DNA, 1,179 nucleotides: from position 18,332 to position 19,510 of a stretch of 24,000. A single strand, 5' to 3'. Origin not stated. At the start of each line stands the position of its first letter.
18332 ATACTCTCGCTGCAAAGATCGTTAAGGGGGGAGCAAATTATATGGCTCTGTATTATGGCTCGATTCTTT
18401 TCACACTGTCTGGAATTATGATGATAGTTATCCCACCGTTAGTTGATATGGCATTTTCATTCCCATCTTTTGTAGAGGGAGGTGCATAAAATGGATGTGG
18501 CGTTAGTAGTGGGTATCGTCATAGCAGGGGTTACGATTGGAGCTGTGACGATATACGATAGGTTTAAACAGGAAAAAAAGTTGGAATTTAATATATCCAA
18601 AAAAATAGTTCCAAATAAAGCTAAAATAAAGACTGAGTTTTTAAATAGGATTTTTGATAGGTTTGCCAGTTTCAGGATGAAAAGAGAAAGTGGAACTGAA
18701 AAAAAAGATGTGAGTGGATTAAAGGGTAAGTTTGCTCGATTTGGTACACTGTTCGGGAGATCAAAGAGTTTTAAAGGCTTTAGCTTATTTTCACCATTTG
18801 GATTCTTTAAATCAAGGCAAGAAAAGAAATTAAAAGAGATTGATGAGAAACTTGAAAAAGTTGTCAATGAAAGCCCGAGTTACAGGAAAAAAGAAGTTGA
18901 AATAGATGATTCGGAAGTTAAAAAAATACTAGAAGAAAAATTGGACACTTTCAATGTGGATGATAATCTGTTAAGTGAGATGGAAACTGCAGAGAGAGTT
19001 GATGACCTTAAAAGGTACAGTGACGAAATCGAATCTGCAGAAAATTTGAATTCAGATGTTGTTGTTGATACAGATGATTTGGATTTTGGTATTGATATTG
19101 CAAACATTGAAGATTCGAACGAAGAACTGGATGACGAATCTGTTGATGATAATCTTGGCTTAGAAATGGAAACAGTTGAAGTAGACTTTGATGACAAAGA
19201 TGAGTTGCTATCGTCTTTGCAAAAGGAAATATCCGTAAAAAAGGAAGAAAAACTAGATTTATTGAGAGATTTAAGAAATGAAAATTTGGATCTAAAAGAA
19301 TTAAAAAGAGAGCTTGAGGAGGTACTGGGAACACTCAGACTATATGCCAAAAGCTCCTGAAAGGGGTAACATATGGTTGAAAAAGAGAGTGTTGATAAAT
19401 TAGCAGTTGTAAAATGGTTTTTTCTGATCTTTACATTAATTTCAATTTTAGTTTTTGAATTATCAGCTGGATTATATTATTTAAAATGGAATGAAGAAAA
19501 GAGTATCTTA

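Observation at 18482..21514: Archaellum operon continues without a break into an acidic membrane protein, a sensor kinase and a stand-alone receiver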

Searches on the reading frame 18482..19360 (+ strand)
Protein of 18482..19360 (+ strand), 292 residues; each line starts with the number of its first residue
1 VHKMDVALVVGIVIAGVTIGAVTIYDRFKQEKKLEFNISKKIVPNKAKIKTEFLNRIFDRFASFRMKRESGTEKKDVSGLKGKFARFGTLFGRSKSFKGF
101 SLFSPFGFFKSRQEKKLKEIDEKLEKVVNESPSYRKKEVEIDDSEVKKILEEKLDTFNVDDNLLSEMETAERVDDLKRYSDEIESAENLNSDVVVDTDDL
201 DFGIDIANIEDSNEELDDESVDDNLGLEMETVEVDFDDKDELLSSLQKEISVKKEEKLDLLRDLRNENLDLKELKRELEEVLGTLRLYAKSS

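Call 4: search_protein_families(library=pfam, proteins=[window:18482-19360:+], max_evalue=0.01)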
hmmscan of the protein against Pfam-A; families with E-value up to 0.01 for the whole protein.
window:18482-19360:+ (292 aa): 1 family
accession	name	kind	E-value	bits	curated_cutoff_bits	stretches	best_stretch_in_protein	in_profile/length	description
PF20027.4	DUF6435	-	0.0018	18.7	26.9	0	106-126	2-23/53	Family of unknown function (DUF6435)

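Call 9: find_homologous_proteins(query=window:18491-19360:+, max_evalue=0.001)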
Query window:18491-19360:+ (289 aa): 7 proteins with E <= 0.001 among 2583 candidates.
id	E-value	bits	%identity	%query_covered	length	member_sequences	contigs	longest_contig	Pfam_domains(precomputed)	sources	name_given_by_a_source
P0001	1.7e-163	561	96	100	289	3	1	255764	-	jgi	jgi:hypothetical protein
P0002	9.7e-48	181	43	100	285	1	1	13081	-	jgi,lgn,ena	-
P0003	4.6e-43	166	42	99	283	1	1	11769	-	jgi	-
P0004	1.4e-38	151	42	95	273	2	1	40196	-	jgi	-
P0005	1.5e-10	59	31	66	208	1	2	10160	-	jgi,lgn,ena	-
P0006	1.7e-10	59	35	66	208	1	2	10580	-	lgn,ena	-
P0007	3.3e-10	58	33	66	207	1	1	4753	-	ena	-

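Call 10: find_encoding_contigs(protein=P0002, flank=10000, max_places=3)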
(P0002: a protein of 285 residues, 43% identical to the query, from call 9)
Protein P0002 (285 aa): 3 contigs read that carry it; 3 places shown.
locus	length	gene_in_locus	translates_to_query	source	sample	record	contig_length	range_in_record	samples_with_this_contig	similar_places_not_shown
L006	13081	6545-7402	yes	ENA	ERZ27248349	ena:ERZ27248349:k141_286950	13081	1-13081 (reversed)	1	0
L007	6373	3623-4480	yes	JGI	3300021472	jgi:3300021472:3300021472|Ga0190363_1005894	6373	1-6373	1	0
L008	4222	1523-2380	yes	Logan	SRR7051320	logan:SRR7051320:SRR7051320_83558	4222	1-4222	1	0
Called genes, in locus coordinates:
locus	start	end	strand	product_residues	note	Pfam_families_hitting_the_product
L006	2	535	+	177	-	?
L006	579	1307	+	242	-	-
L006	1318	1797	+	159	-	PF01917:Flagellin_arch-type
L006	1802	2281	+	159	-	PF01917:Flagellin_arch-type (weak)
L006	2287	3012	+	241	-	PF05625:PAXNEB, PF06745:ATPase, PF23442:DUF7125 (weak), PF05763:DUF835 (weak)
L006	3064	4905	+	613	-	PF00437:T2SSE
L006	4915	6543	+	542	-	PF00482:T2SSF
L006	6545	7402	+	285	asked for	-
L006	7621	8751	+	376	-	-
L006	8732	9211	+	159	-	PF01584:CheW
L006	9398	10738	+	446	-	PF14417:MEDS, PF00989:PAS, PF08448:PAS_4, PF13188:PAS_8 (faint), PF13426:PAS_9, PF08448:PAS_4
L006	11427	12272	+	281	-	-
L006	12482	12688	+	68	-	-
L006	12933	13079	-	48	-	?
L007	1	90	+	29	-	?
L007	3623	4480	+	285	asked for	-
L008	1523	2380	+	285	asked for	-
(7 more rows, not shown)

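Call 11: find_encoding_contigs(protein=P0004, flank=10000, max_places=3)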
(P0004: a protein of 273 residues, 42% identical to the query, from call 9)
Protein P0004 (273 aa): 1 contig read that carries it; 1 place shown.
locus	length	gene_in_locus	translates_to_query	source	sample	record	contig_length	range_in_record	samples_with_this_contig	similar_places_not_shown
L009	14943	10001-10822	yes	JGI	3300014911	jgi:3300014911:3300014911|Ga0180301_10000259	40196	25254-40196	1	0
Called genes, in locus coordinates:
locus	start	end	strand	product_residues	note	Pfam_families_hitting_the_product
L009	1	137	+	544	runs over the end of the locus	PF01702:TGT, PF17884:DUF5591, PF22176:AF_0587-like_pre-PUA, PF01472:PUA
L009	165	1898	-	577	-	PF02730:AFOR_N, PF01314:AFOR_C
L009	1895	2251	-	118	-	PF12797:Fer4_2 (faint), PF13237:Fer4_10 (faint), PF12798:Fer4_3 (faint), PF12837:Fer4_6 (faint), PF12838:Fer4_7 (faint), PF13187:Fer4_9 (weak), PF25160:LdpA_Fe-S-bd (weak), PF00037:Fer4 (weak), +1 more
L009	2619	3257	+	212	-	PF01917:Flagellin_arch-type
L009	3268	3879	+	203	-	PF01917:Flagellin_arch-type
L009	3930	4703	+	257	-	-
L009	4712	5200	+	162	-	PF01917:Flagellin_arch-type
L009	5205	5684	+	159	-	PF01917:Flagellin_arch-type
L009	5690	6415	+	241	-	PF05625:PAXNEB, PF06745:ATPase, PF23442:DUF7125 (weak)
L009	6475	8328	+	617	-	PF00437:T2SSE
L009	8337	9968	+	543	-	PF00482:T2SSF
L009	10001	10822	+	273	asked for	-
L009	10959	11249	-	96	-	PF25213:HVO_A0261_N (weak), PF14947:HTH_45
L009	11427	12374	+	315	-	PF01917:Flagellin_arch-type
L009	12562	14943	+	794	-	PF00989:PAS, PF08448:PAS_4, PF13426:PAS_9, PF00989:PAS, PF08448:PAS_4, PF13426:PAS_9, PF00989:PAS, PF08448:PAS_4, +14 more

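Call 12: find_encoding_contigs(protein=P0005, flank=10000, max_places=3)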
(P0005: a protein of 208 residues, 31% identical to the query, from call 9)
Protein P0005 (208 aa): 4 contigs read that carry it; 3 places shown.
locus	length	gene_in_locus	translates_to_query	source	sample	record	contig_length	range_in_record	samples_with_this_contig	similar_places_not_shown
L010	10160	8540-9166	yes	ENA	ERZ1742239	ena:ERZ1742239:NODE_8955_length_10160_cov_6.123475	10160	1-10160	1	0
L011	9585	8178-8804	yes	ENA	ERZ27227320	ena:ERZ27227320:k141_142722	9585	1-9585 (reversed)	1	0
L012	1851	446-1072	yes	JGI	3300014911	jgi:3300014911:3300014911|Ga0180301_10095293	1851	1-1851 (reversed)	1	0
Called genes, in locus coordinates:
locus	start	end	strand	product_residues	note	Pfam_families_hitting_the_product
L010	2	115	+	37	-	?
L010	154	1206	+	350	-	PF01917:Flagellin_arch-type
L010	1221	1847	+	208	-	PF01917:Flagellin_arch-type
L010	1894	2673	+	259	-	-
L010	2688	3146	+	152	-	PF01917:Flagellin_arch-type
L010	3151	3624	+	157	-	-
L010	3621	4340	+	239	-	PF05625:PAXNEB (weak), PF08423:Rad51 (weak), PF06745:ATPase, PF23442:DUF7125, PF05763:DUF835 (weak)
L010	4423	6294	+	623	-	PF00437:T2SSE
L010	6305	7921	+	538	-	PF00482:T2SSF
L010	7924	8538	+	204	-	PF11611:DUF4352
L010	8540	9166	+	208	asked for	-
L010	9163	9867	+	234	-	PF00512:HisKA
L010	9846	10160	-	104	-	?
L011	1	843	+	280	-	?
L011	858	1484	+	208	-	PF01917:Flagellin_arch-type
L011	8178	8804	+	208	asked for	-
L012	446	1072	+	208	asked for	-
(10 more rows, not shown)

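Call 16: search_protein_families(library=ncbifam, proteins=[window:18491-19360:+], max_evalue=0.01)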
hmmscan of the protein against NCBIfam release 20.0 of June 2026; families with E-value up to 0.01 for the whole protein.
window:18491-19360:+ (289 aa): 0 families

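Call 21: find_encoding_contigs(protein=P0003, flank=10000, max_places=2)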
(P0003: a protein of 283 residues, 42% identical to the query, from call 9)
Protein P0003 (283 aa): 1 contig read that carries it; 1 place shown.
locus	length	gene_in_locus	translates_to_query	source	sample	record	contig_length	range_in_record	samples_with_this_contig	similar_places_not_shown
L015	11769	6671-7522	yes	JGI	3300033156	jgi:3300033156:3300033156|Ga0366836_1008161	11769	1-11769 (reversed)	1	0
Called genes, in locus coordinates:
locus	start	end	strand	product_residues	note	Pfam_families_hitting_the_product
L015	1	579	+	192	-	?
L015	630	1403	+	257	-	-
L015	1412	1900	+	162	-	PF01917:Flagellin_arch-type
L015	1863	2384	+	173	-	PF01917:Flagellin_arch-type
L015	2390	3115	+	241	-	PF05625:PAXNEB, PF06745:ATPase, PF23442:DUF7125 (weak)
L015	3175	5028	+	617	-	PF00437:T2SSE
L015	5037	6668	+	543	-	PF00482:T2SSF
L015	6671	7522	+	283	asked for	-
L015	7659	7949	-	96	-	PF25213:HVO_A0261_N (weak), PF14947:HTH_45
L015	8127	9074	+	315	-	PF01917:Flagellin_arch-type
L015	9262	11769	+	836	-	?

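Call 22: find_encoding_contigs(protein=P0006, flank=10000, max_places=2)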
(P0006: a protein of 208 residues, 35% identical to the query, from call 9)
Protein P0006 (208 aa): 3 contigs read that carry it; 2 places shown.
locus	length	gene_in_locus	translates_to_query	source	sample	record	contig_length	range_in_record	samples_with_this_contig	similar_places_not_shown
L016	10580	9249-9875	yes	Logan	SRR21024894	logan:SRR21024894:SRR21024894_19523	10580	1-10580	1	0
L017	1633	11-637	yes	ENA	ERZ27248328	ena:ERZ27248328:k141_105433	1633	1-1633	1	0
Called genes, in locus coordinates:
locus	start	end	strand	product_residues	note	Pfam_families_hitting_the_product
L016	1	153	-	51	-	?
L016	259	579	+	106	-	PF01022:HTH_5, PF14947:HTH_45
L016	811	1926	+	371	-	PF01917:Flagellin_arch-type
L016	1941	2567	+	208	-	PF01917:Flagellin_arch-type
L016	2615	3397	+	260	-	-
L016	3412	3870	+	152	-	PF01917:Flagellin_arch-type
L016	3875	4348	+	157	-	-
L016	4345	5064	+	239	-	PF05625:PAXNEB (weak), PF08423:Rad51 (weak), PF06745:ATPase, PF23442:DUF7125, PF05763:DUF835 (weak)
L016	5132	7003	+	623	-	PF00437:T2SSE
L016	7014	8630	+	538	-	PF00482:T2SSF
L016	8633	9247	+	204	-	PF11611:DUF4352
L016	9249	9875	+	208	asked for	-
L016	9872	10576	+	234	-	PF00512:HisKA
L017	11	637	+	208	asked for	-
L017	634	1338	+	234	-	PF00512:HisKA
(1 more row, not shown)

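Call 23: search_protein_families(library=pfam, proteins=[L010:9163-9867:+, L010:7924-8538:+, L010:8540-9166:+, L006:7621-8751:+, L009:11427-12374:+, L006:11427-12272:+], max_evalue=0.01)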
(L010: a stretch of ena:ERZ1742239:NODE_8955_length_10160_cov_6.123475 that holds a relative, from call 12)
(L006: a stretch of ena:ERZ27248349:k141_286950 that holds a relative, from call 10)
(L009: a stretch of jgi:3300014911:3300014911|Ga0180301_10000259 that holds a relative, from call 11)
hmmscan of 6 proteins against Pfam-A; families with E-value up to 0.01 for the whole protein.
L010:9163-9867:+ (234 aa): 1 family
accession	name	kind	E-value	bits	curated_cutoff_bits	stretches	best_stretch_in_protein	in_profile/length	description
PF00512.31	HisKA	-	2.5e-09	37.5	26.9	1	154-206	4-60/66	His Kinase A (phospho-acceptor) domain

L010:7924-8538:+ (204 aa): 1 family
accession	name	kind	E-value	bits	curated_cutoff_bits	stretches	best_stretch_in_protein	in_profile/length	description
PF11611.13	DUF4352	-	1.8e-12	48.1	25.9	1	60-179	2-112/122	Domain of unknown function (DUF4352)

L010:8540-9166:+ (208 aa): 0 families

L006:7621-8751:+ (376 aa): 7 families
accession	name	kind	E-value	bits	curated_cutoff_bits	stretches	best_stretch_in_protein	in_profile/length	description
PF00015.26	MCPsignal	-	8.4e-42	143.4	34.6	1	164-318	16-170/172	Methyl-accepting chemotaxis protein (MCP) signalling domain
PF06103.16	DUF948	-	9e-08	32.6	37.2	1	220-287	19-86/89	Bacterial protein of unknown function (DUF948)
PF10157.14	BORCS6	-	0.00041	20.9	35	0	118-196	21-96/101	BLOC-1-related complex sub-unit 6 C-terminal helix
PF19111.5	DUF5798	-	0.0044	17.6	27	1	289-348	7-66/89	Family of unknown function (DUF5798)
PF00672.30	HAMP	-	0.0049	17.6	25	0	19-56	12-50/53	HAMP domain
PF10498.14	IFT57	-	0.0061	16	40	1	264-355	227-319/360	Intra-flagellar transport protein 57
PF07889.17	DUF1664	-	0.0077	16.7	34.6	0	42-106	49-113/124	Protein of unknown function (DUF1664)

L009:11427-12374:+ (315 aa): 1 family
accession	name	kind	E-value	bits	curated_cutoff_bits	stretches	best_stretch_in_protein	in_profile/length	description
PF01917.21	Arch_flagellin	-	4.2e-28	99.2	29.5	1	7-302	1-161/162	Archaebacterial flagellin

L006:11427-12272:+ (281 aa): 1 family
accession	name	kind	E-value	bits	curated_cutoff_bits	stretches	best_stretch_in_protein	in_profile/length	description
PF01022.26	HTH_5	-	0.0063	16.8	22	0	4-27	4-27/47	Bacterial regulatory protein, arsR family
